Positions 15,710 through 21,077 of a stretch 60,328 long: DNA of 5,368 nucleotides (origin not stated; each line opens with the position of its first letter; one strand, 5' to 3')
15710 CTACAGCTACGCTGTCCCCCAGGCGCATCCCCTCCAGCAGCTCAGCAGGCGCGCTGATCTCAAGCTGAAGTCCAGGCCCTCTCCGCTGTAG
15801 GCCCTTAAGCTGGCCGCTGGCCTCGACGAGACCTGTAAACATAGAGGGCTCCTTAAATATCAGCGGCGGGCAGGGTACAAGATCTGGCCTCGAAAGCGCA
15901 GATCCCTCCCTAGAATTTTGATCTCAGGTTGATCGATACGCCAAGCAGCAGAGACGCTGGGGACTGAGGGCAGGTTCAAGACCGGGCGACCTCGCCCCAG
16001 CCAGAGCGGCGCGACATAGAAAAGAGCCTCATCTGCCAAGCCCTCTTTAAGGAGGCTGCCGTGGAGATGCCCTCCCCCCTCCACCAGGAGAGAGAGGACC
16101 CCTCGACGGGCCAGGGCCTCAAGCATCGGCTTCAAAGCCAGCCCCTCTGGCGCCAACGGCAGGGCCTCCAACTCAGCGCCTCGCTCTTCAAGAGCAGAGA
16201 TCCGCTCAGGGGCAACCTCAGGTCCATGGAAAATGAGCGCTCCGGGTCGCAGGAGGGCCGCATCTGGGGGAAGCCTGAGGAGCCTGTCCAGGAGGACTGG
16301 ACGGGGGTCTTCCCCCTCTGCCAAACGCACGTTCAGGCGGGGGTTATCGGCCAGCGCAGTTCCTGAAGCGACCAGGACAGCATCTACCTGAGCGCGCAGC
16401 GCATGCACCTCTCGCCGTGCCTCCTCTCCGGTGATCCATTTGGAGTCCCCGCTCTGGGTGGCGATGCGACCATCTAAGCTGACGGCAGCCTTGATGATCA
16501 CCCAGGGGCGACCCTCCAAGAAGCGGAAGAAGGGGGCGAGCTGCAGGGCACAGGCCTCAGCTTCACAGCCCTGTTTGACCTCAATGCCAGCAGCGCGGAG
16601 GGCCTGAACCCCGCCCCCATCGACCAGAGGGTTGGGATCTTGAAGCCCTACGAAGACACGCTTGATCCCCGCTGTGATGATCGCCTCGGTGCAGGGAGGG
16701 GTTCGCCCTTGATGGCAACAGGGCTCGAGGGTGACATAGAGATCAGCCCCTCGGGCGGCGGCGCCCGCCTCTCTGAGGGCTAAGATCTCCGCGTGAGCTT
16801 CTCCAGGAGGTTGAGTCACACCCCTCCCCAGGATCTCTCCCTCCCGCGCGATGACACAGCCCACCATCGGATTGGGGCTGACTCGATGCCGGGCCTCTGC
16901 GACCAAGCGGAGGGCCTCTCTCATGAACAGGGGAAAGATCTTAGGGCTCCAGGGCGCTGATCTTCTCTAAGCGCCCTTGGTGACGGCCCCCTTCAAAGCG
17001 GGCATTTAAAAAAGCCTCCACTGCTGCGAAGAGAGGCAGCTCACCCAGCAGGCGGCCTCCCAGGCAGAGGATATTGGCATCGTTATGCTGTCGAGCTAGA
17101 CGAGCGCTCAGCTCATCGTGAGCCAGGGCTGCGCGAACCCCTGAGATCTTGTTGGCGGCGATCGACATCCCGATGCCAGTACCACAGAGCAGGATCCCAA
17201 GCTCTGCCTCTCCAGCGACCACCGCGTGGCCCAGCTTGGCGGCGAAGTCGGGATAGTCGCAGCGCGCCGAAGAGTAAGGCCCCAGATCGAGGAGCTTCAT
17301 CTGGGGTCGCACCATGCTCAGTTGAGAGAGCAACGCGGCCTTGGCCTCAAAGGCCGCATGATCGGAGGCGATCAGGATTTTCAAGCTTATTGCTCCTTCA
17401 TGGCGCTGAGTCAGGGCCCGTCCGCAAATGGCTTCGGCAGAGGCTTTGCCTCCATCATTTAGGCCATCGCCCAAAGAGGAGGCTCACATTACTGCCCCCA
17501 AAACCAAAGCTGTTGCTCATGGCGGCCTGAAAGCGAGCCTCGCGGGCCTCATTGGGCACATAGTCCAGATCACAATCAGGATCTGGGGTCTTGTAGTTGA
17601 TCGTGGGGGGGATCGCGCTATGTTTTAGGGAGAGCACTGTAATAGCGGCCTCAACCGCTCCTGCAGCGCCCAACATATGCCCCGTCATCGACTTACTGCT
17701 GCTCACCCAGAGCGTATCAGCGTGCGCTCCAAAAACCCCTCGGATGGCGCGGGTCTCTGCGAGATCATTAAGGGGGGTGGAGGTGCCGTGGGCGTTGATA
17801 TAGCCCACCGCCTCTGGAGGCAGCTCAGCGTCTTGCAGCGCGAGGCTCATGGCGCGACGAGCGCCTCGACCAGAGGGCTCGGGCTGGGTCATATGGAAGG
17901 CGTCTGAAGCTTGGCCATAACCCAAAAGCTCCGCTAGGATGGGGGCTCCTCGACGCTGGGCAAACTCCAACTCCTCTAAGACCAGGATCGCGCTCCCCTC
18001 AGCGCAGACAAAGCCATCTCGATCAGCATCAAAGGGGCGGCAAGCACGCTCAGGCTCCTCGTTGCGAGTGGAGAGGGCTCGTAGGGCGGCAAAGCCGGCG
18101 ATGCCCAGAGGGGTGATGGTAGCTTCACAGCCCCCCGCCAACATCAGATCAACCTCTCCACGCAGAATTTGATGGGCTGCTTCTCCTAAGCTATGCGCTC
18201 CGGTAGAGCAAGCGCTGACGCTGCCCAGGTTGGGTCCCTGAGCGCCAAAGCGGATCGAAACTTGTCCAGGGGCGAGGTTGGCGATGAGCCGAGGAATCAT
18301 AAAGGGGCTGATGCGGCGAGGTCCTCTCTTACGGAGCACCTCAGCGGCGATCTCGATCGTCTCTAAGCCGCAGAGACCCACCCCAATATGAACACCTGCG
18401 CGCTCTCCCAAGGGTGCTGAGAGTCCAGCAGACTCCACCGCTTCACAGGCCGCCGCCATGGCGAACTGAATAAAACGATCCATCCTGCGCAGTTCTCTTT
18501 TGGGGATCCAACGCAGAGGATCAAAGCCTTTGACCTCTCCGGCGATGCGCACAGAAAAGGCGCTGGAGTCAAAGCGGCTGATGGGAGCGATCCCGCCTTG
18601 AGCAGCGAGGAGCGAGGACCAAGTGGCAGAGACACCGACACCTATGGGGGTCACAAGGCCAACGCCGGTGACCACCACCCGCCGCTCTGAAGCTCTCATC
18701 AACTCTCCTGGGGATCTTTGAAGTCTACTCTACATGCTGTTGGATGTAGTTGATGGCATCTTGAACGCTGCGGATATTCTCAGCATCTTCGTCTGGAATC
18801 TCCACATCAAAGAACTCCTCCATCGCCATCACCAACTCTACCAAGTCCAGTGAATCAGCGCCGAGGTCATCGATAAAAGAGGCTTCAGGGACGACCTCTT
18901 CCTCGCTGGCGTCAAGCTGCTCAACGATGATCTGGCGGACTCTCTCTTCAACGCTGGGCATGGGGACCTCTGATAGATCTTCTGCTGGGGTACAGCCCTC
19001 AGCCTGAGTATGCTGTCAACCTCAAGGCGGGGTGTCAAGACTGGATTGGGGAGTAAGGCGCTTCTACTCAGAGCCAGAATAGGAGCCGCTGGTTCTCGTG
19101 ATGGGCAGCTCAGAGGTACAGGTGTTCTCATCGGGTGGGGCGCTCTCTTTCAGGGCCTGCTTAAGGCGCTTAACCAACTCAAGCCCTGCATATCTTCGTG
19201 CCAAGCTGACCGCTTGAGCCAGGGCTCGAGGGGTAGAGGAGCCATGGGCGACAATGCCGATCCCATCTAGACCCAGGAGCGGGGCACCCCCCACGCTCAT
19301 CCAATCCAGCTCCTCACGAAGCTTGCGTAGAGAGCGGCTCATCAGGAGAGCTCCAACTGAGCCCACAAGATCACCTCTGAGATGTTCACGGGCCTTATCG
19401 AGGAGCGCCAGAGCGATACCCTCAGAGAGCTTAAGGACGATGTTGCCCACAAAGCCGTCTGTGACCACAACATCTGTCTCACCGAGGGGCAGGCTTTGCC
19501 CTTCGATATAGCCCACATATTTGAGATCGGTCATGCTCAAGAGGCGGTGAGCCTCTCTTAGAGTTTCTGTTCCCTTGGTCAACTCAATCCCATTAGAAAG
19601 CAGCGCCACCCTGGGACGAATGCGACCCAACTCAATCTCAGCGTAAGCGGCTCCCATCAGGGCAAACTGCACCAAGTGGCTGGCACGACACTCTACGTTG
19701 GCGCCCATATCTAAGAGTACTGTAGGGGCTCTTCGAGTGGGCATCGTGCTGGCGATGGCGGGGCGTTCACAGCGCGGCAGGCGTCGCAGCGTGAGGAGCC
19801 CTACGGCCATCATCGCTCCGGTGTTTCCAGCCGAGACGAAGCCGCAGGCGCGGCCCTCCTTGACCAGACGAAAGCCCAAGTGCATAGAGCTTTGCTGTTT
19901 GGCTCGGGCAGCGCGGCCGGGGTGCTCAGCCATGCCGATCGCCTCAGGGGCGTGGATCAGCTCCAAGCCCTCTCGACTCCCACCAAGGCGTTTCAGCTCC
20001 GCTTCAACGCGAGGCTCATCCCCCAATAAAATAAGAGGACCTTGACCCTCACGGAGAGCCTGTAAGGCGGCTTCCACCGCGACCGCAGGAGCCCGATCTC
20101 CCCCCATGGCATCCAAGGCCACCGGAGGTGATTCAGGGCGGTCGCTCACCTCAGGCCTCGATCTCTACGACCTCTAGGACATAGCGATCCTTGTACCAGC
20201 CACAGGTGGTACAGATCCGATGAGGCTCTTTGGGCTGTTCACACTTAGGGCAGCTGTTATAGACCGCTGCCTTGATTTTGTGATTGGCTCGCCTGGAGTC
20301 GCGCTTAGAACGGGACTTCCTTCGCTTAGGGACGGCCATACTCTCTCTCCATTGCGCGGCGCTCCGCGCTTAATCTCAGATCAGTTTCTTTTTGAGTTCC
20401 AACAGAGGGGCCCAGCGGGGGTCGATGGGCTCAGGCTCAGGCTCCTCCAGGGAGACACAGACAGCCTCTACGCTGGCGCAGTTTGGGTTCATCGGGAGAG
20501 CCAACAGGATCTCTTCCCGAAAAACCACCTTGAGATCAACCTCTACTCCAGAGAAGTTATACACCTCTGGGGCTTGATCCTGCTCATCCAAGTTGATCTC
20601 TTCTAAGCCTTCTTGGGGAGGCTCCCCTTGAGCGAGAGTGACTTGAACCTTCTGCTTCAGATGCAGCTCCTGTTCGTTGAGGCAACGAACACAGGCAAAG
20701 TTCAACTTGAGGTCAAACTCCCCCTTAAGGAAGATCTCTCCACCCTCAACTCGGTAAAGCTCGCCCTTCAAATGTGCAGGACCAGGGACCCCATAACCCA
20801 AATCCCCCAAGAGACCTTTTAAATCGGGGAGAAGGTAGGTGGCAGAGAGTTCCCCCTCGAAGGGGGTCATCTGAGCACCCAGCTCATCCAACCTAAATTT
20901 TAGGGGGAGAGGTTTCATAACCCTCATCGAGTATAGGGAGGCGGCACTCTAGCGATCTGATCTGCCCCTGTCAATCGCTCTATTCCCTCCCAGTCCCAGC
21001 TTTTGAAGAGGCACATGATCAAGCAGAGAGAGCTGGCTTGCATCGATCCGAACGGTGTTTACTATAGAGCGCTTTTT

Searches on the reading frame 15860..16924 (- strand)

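Call 62: search_protein_families(library=pfam, proteins=[window:15860-16924:-], max_evalue=0.00001)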
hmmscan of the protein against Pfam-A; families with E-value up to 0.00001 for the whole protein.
window:15860-16924:- (354 aa): 4 families
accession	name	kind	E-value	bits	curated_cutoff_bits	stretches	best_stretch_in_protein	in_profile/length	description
PF01872.23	RibD_C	-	9e-46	156.6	24.1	1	140-322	1-179/197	RibD C-terminal domain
PF00383.29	dCMP_cyt_deam_1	-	5.9e-17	61.9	25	1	1-93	8-101/102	Cytidine and deoxycytidylate deaminase zinc-binding region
PF14437.12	MafB19-deam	-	1.8e-10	41.3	27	1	19-110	23-117/142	MafB19-like deaminase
PF18785.7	Inv-AAD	-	8.8e-07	29.3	26.5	1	61-123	55-121/129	Invertebrate-AID/APOBEC-deaminase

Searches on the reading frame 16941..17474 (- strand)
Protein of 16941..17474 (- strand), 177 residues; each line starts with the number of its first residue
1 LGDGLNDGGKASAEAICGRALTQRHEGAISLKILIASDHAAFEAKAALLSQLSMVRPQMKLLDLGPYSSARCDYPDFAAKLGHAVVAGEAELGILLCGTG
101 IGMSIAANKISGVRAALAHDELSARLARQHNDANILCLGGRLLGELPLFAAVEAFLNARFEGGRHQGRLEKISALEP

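Call 62: search_protein_families(library=pfam, proteins=[window:16941-17474:-], max_evalue=0.00001)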
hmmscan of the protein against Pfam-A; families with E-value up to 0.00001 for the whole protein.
window:16941-17474:- (177 aa): 1 family
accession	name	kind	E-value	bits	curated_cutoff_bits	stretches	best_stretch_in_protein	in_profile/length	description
PF02502.23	LacAB_rpiB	-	3.7e-52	176.4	24.7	1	33-172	1-138/138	Ribose/Galactose Isomerase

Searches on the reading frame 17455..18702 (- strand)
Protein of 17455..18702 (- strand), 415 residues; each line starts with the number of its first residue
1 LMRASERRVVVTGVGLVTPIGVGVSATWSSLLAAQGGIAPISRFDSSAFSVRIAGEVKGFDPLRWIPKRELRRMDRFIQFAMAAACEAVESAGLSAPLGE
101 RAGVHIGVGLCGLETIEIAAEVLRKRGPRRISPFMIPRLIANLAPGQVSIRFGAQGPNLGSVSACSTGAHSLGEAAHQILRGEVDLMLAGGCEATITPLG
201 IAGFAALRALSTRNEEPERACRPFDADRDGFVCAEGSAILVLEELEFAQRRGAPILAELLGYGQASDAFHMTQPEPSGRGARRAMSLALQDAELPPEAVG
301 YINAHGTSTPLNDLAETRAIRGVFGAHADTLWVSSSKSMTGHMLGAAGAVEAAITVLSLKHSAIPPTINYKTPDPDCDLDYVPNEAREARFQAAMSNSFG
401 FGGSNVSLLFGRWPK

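Call 62: search_protein_families(library=pfam, proteins=[window:17455-18702:-], max_evalue=0.00001)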
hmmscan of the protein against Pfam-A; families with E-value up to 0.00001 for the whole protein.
window:17455-18702:- (415 aa): 2 families
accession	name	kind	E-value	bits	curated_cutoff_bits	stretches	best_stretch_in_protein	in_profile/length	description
PF00109.32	ketoacyl-synt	-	7.2e-56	190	20.8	1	7-247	2-251/252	Beta-ketoacyl synthase, N-terminal domain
PF02801.28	Ketoacyl-synt_C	-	6.8e-40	136.2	20.8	1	256-370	1-118/119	Beta-ketoacyl synthase, C-terminal domain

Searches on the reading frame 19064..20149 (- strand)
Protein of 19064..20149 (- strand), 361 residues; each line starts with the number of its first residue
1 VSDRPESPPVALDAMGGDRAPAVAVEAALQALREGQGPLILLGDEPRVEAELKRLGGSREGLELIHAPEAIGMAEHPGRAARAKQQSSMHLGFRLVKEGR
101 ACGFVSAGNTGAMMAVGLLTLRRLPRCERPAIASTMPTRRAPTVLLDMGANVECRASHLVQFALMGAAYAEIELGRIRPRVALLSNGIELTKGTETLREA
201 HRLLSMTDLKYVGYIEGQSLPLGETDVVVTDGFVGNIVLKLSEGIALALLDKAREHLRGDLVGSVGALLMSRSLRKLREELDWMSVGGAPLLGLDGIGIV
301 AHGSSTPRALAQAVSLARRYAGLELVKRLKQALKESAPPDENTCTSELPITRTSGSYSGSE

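Call 62: search_protein_families(library=pfam, proteins=[window:19064-20149:-], max_evalue=0.00001)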
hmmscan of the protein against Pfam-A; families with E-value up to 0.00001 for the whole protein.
window:19064-20149:- (361 aa): 1 family
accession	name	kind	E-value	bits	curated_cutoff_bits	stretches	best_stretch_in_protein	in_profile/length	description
PF02504.20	FA_synthesis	-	1.7e-90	303.8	29.1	1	10-326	3-322/324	Fatty acid synthesis protein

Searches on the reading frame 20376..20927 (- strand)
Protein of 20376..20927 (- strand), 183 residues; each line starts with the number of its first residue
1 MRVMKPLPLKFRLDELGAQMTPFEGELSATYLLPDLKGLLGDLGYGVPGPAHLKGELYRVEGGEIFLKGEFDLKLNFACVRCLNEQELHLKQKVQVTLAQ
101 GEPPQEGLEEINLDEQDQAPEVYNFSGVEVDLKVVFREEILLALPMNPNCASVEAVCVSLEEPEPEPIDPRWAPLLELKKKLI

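Call 62: search_protein_families(library=pfam, proteins=[window:20376-20927:-], max_evalue=0.00001)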
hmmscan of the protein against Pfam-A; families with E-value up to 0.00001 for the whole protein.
window:20376-20927:- (183 aa): 1 family
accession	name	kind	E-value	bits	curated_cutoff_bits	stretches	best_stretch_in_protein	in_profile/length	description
PF02620.22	YceD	-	5.7e-15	55.9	33.2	1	67-179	1-119/119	Large ribosomal RNA subunit accumulation protein YceD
